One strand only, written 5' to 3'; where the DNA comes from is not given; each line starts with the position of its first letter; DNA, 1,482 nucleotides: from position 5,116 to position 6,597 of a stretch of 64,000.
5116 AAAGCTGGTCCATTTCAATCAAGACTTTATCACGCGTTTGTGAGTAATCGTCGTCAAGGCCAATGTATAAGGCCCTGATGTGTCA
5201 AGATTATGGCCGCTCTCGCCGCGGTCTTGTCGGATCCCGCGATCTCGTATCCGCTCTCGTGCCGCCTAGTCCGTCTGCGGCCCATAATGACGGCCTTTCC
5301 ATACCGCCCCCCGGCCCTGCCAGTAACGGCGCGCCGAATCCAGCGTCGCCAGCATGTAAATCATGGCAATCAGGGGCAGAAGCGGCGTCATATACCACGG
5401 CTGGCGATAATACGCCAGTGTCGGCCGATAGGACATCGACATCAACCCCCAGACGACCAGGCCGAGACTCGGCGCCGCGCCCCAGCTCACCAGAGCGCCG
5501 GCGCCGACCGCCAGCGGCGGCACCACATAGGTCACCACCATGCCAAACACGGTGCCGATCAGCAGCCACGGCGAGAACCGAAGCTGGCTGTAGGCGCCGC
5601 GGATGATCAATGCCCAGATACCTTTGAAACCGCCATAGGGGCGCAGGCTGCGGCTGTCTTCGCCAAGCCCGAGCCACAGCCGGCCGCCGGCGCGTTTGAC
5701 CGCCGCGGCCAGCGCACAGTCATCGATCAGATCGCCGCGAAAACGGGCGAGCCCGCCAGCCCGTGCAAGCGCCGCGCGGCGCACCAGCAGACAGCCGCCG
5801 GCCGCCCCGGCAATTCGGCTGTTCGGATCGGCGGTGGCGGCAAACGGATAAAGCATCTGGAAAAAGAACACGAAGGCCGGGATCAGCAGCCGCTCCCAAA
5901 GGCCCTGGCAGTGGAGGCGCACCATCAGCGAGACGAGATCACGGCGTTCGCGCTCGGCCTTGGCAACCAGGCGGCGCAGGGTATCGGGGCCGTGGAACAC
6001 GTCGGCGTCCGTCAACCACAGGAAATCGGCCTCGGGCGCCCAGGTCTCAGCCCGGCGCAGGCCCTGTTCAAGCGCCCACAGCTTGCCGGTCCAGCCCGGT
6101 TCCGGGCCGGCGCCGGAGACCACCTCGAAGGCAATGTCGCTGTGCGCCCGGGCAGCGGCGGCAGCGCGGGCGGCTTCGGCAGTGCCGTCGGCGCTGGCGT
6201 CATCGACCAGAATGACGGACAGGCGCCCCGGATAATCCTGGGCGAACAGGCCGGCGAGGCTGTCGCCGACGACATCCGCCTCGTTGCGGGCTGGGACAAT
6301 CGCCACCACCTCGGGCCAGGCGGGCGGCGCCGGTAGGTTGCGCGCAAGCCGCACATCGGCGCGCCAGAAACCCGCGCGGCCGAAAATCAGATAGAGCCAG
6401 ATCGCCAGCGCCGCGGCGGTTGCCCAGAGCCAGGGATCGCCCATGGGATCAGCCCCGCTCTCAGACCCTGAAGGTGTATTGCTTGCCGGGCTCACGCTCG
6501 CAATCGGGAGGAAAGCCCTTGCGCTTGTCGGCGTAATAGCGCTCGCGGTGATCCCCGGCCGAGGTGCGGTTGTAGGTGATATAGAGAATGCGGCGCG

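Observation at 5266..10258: Phosphonate biosynthesis pair (PepM::nucleotidyltransferase fusion + Ppd) divergent from the hopanoid / GT2 / PhyH genes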

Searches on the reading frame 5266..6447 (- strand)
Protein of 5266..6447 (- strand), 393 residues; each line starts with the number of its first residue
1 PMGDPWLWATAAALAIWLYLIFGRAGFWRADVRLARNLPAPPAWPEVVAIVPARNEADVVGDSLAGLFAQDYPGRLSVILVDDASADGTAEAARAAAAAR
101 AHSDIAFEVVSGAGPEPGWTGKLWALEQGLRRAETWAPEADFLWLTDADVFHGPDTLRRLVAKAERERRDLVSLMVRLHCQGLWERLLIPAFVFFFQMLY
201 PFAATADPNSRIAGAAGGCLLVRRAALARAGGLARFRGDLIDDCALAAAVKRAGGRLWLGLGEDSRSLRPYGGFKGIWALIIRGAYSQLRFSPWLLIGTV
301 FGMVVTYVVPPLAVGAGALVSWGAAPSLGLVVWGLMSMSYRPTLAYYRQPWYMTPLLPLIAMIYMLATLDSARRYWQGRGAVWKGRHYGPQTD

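Call 4: search_protein_families(library=pfam, proteins=[window:5266-6447:-])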
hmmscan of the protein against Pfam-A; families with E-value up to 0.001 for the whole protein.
window:5266-6447:- (393 aa): 3 families
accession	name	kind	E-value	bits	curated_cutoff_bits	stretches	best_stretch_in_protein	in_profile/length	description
PF00535.33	Glycos_transf_2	-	2.1e-19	70.5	23.3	1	50-228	3-165/168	Glycosyl transferase family 2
PF13506.12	Glyco_transf_21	-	5.8e-19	68.7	21.7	1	114-260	10-147/174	Glycosyl transferase family 21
PF13641.12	Glyco_tranf_2_3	-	5.2e-18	66.3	27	1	45-256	1-200/230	Glycosyltransferase like family 2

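Call 5: search_protein_families(library=ncbifam, proteins=[window:5266-6447:-])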
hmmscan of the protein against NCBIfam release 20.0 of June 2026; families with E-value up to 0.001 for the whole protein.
window:5266-6447:- (393 aa): 12 families
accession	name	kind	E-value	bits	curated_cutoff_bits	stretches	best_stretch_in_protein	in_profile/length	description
TIGR03469.1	HpnB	hypoth_equivalog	1.2e-158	528.2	379.25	1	9-388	4-384/386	hopene-associated glycosyltransferase HpnB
NF045692.1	OglycostaseCruG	equivalog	2.3e-27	95.9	600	1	37-279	33-267/386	2'-O-glycosyltransferase CruG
TIGR03472.1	HpnI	equivalog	1.4e-16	60.3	310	1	11-379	10-360/373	bacteriohopanetetrol glucosamine biosynthesis glycosyltransferase HpnI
TIGR03965.1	mycofact_glyco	equivalog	4.5e-08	32.4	280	1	31-256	59-269/467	mycofactocin biosynthesis glycosyltransferase MftF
TIGR03937.1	PgaC_IcaA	equivalog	8.8e-07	28.2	422.3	1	39-163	39-149/407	poly-beta-1,6-N-acetyl-D-glucosamine synthase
TIGR04242.1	nodulat_NodC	equivalog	5.2e-06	25.7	550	1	42-163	45-155/395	chitooligosaccharide synthase NodC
NF010496.0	PRK13915.1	equivalog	3.6e-05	23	262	1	46-124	32-109/307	glucosyl-3-phosphoglycerate synthase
NF058614.1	PPMAGASynPpgS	equivalog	6.5e-05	22.4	370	1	47-172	2-109/226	polyprenyl-phospho-N-acetylgalactosaminyl synthase PpgS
NF053846.1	glyco_with_XrtP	equivalog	7.9e-05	21.5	520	1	49-140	45-129/440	XrtP-associated glycosyltransferase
NF041865.1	EpsU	equivalog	0.0001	21.4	700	1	45-99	37-94/394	exopolysaccharide biosynthesis GT2 family glycosyltransferase EpsU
TIGR04283.1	glyco_like_mftF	equivalog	0.00011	21.9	182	0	50-103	4-56/221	TIGR04283 family arsenosugar biosynthesis glycosyltransferase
NF041875.1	EPS_EpsD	equivalog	0.00015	21.3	370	1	50-165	4-105/325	exopolysaccharide biosynthesis glycosyltransferase EpsD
